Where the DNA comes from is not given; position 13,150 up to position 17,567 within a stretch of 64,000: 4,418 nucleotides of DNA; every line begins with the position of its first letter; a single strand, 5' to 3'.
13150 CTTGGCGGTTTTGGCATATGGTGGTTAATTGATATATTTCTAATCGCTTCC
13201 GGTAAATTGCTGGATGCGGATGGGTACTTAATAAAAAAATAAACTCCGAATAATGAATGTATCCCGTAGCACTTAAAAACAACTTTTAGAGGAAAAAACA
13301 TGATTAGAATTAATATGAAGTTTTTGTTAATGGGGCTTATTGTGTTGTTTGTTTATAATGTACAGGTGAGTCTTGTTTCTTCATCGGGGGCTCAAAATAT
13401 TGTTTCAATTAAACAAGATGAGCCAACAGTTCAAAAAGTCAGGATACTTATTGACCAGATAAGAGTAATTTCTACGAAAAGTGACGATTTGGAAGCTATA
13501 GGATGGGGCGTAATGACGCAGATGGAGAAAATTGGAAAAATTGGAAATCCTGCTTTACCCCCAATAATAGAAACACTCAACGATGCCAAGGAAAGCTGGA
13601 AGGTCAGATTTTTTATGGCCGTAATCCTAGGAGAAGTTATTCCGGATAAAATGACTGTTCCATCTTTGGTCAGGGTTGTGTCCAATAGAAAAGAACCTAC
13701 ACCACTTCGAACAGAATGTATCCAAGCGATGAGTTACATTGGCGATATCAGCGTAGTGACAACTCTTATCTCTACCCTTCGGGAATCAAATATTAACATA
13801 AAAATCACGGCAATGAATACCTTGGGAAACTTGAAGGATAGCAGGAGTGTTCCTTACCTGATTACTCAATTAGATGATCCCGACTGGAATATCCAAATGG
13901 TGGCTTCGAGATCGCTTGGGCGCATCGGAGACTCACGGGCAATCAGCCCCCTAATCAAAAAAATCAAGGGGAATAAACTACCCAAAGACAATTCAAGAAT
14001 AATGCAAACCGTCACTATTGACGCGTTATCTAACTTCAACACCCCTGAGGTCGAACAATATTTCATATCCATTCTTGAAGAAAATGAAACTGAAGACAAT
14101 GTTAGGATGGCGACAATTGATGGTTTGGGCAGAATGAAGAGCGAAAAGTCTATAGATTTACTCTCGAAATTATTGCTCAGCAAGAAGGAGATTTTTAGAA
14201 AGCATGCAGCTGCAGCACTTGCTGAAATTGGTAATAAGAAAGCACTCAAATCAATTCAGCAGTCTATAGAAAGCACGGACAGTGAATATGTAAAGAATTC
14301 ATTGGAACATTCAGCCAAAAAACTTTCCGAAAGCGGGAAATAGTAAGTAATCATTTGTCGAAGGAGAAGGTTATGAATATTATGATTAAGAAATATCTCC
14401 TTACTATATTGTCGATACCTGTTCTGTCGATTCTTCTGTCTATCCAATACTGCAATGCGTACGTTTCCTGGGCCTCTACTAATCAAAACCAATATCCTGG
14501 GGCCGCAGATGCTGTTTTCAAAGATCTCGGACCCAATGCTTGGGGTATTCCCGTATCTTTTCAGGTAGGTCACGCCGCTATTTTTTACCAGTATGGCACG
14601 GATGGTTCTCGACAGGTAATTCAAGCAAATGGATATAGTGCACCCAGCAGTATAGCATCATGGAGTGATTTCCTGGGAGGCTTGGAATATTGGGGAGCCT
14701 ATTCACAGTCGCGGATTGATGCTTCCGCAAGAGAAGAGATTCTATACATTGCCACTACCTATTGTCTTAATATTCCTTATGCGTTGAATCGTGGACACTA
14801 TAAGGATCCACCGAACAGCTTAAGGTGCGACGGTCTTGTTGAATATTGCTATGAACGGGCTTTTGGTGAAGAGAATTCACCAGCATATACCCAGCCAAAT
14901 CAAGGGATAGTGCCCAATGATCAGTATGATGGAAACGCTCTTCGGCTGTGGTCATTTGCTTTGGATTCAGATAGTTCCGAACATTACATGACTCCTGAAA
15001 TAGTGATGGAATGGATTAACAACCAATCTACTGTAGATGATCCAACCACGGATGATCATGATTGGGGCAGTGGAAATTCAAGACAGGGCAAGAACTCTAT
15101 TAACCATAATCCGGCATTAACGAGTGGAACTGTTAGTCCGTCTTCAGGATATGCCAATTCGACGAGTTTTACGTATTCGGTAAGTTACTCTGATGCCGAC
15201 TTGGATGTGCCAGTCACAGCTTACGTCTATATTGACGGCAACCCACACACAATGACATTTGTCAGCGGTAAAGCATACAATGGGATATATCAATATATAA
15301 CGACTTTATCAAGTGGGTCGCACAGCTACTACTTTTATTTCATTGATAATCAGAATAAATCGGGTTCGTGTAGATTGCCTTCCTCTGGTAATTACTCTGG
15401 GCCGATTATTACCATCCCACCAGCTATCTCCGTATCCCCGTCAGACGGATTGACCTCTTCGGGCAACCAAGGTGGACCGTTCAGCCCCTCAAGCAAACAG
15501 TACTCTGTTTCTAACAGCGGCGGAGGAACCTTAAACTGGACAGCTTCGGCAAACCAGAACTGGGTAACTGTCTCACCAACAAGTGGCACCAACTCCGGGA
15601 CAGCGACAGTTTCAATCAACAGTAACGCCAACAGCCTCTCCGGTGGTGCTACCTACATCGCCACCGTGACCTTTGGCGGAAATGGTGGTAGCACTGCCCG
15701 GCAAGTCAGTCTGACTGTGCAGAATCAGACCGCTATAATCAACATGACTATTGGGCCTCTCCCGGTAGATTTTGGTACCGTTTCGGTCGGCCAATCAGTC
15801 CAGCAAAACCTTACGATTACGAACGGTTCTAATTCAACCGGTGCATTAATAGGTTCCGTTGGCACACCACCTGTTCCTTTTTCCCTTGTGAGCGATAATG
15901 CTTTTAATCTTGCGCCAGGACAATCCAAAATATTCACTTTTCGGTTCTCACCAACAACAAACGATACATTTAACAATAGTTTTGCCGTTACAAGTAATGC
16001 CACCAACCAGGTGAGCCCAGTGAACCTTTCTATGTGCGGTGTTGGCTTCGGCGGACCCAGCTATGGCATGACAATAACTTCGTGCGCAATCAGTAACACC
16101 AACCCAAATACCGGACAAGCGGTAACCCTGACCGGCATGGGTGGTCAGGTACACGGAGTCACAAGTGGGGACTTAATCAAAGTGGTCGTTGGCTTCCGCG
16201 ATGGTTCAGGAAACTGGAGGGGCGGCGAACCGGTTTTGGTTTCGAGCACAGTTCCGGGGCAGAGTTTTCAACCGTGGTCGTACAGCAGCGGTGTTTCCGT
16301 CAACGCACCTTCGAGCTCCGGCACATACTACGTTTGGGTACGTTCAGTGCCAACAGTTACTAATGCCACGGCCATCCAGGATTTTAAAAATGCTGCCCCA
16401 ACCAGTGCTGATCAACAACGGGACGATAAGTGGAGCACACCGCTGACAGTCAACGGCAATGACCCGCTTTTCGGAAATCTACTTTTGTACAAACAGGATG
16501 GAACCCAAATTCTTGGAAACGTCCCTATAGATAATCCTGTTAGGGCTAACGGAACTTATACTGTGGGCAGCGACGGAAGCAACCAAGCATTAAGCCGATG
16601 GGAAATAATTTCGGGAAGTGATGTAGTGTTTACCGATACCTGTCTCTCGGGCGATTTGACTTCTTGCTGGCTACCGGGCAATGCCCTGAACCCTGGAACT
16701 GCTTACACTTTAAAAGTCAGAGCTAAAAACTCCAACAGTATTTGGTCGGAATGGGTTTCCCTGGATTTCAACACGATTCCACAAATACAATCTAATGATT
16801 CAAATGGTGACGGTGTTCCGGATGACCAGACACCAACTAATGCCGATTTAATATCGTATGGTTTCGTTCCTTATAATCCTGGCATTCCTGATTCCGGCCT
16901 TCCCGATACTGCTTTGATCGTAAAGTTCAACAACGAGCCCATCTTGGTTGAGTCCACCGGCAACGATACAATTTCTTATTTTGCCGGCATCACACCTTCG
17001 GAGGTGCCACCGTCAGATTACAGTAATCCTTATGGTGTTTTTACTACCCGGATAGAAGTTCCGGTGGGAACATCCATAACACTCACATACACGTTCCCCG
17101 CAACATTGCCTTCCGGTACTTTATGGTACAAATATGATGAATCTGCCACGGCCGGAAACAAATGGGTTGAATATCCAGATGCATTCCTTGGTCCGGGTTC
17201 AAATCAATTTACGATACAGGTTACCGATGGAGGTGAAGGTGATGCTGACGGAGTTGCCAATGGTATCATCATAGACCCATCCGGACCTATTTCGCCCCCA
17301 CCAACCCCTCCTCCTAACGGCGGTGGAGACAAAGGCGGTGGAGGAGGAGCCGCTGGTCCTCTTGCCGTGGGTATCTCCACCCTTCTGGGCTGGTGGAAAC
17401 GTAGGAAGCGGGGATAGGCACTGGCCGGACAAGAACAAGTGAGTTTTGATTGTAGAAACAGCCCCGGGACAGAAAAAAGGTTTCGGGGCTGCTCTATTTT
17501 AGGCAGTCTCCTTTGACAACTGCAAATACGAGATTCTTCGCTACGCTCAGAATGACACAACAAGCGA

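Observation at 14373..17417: Permuted NlpC/P60 catalytic domain displayed on a long Ig stalk with choice-of-anchor U and a GlyGly-CTERM-like tail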

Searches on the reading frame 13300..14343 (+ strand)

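Call 17: search_protein_families(library=pfam, proteins=[window:13300-14343:+], max_evalue=0.001)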
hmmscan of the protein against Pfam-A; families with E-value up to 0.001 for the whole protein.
window:13300-14343:+ (347 aa): 4 families
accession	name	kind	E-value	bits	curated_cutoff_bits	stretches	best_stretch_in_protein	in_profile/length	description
PF13646.12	HEAT_2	-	6.8e-37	126.1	27.7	3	256-338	5-86/88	HEAT repeats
PF03130.22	HEAT_PBS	-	7.7e-19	66.5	20.9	0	202-220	5-23/27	PBS lyase HEAT-like repeat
PF02985.28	HEAT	-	3.2e-09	36.6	23.5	0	184-210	2-28/31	HEAT repeat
PF01347.28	Vitellogenin_N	-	0.00013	21.1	24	0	214-330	459-577/590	Lipoprotein amino terminal region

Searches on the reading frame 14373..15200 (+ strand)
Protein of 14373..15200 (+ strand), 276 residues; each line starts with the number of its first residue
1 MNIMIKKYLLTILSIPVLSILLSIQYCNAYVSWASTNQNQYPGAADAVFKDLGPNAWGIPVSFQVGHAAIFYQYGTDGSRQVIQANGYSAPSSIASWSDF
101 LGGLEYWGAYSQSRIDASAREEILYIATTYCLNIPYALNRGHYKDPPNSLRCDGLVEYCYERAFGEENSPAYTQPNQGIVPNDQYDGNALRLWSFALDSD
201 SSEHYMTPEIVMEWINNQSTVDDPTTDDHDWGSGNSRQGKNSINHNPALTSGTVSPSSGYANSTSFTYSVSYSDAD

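Call 6: search_solved_structures(query=window:14373-15200:+, max_evalue=10, show_alignments=3)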
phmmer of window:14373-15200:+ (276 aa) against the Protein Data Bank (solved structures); distinct sequences matched with E-value up to 10: 0.

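Call 7: find_homologous_proteins(query=window:14373-15140:+, max_evalue=0.001)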
Query window:14373-15140:+ (256 aa): 1 proteins with E <= 0.001 among 304 candidates.
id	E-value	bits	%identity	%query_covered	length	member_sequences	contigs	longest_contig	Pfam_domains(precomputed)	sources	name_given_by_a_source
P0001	9.3e-6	43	31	61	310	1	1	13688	PF17957.8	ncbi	-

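Call 40: find_encoding_contigs(protein=P0001, flank=5000, max_places=2)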
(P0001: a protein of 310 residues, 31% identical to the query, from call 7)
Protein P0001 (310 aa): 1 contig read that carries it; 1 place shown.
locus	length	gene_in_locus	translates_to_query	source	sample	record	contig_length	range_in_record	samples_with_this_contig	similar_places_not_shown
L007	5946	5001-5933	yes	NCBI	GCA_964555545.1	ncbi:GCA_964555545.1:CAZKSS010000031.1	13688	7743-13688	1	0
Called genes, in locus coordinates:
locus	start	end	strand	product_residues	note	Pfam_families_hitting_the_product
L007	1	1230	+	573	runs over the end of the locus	PF05157:MshEN, PF00437:T2SSE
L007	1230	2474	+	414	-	PF28597:T2SSF_N, PF00482:T2SSF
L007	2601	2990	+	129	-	PF07963:N_methyl (weak), PF16732:ComP_DUS (weak)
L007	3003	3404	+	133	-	PF07963:N_methyl (weak)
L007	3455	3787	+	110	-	-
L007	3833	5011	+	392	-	PF03130:HEAT_PBS (faint), PF13646:HEAT_2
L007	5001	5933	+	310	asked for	PF17957:Big_7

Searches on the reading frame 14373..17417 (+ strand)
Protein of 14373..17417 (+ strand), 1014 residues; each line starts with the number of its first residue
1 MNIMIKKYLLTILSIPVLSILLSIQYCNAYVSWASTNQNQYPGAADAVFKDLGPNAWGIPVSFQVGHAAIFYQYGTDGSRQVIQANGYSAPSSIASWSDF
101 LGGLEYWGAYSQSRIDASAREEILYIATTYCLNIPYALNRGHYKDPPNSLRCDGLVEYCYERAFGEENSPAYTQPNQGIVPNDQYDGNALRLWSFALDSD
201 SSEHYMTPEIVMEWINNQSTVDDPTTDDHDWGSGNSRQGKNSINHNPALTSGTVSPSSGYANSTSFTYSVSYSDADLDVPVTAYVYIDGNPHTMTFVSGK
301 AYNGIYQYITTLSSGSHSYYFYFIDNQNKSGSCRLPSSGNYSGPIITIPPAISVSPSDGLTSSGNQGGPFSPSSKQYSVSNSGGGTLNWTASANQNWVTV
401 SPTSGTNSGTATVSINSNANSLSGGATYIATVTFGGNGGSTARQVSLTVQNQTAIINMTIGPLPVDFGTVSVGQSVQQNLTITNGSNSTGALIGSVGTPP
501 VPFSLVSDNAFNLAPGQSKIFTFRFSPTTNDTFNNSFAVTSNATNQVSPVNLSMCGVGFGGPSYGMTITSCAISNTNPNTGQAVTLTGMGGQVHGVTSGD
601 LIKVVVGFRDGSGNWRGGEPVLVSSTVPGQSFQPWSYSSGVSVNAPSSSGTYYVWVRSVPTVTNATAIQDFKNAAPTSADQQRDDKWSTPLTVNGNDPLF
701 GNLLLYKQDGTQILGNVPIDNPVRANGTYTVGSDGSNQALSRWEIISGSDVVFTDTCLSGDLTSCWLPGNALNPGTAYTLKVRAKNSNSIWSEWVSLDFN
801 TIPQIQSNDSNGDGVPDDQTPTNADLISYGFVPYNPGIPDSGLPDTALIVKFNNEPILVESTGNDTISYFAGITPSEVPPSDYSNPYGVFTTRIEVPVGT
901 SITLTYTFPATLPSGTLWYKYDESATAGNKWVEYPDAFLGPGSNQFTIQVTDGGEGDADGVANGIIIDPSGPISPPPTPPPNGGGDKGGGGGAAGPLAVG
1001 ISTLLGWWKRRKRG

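Call 3: search_protein_families(library=pfam, proteins=[window:14373-17417:+], max_evalue=1)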
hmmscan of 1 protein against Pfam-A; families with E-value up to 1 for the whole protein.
window:14373-17417:+ (1014 aa): 13 families
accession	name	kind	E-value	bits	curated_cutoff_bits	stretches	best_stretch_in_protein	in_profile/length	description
PF15780.11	ASH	-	4e-08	33.8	27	1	465-546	14-95/98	Abnormal spindle-like microcephaly-assoc'd, ASPM-SPD-2-Hydin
PF22073.2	Cep192_D4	-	1e-07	32.5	35.5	1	465-558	11-111/112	Cep192 domain 4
PF19190.6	BACON_2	-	5.1e-07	30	25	1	374-447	20-91/94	Viral BACON domain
PF22544.2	HYDIN_VesB_CFA65-like_Ig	-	1.1e-06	29.2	25.5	1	465-554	10-97/100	HYDIN/CFA65/VesB-like, Ig-like domain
PF12371.14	TMEM131_like_N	-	2e-05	25.1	28.8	1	459-539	2-82/84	Transmembrane protein 131-like N-terminal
PF17753.7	Ig_mannosidase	-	0.0001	22.3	22.6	1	507-542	42-78/81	Ig-fold domain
PF24798.1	Ig-CFAP74_4th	-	0.00068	20.2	28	1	464-546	5-86/95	CFAP74 forth Ig-like domain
PF25788.1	Ig_Rha78A_N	-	0.0017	19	27.4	1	729-795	24-94/105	Rha78A-like, N-terminal immunoglobulin domain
PF07610.17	DUF1573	-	0.01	16.3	26.1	1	465-549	8-91/98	Protein of unknown function (DUF1573)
PF07495.19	Y_Y_Y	-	0.01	16.2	26.6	1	772-798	35-61/65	Y_Y_Y domain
PF24893.1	DUF7743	-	0.025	14.7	27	1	296-331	51-88/120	Domain of unknown function (DUF7743)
PF22067.2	Cep192_D3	-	0.11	13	27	1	469-536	12-78/99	Cep192 domain 3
PF24507.1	Ig_CFAP65_4th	-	0.21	12.4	27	0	511-556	32-74/76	CFAP65, fourth Ig-like domain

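Call 4: search_protein_families(library=ncbifam, proteins=[window:14373-17417:+], max_evalue=1)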
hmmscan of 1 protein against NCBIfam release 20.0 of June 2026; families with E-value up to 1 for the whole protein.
window:14373-17417:+ (1014 aa): 2 families
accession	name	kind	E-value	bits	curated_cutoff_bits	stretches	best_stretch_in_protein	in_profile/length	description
NF041766.1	choice_anch_U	domain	1.6e-23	83.4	32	1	880-972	2-90/92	choice-of-anchor U domain-containing protein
NF012200.0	choice_anch_D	domain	5.7e-12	46.1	45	1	450-545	7-107/108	choice-of-anchor D domain-containing protein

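Call 29: list_cluster_members(proteins=[window:14373-17414:+, window:8001-8891:+, window:13300-14340:+, window:17670-20417:-, window:20491-20973:+, window:18-3356:+])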
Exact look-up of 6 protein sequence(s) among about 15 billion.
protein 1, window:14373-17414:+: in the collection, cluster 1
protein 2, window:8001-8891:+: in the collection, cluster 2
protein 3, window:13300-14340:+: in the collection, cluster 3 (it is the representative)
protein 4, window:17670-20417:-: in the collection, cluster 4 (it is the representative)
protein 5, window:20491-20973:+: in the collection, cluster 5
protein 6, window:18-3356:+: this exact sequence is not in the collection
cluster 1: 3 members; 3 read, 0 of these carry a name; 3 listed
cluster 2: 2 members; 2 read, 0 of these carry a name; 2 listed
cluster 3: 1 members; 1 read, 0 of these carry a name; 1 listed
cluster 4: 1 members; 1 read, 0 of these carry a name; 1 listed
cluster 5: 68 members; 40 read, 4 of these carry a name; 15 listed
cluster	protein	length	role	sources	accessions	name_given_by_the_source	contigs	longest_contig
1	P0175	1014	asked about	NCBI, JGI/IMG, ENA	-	-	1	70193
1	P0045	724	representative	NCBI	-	-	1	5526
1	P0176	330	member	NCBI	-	-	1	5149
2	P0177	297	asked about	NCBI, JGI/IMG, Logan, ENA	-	-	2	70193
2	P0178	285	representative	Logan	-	-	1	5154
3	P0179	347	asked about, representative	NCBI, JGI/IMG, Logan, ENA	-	-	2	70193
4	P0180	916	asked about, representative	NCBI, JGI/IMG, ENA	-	-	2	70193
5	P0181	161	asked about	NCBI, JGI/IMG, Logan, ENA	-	-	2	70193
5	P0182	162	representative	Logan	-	-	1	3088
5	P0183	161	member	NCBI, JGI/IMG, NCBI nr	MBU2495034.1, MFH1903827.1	MAG: pantetheine-phosphate adenylyltransferase [Candidatus Omnitrophota bacterium] | pantetheine-phosphate adenylyltransferase [Candidatus Omnitrophota bacterium]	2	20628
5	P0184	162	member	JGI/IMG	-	pantetheine-phosphate adenylyltransferase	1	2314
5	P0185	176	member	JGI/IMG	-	pantetheine-phosphate adenylyltransferase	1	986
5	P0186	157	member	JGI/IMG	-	pantetheine-phosphate adenylyltransferase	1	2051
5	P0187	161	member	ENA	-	-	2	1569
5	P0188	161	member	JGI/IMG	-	-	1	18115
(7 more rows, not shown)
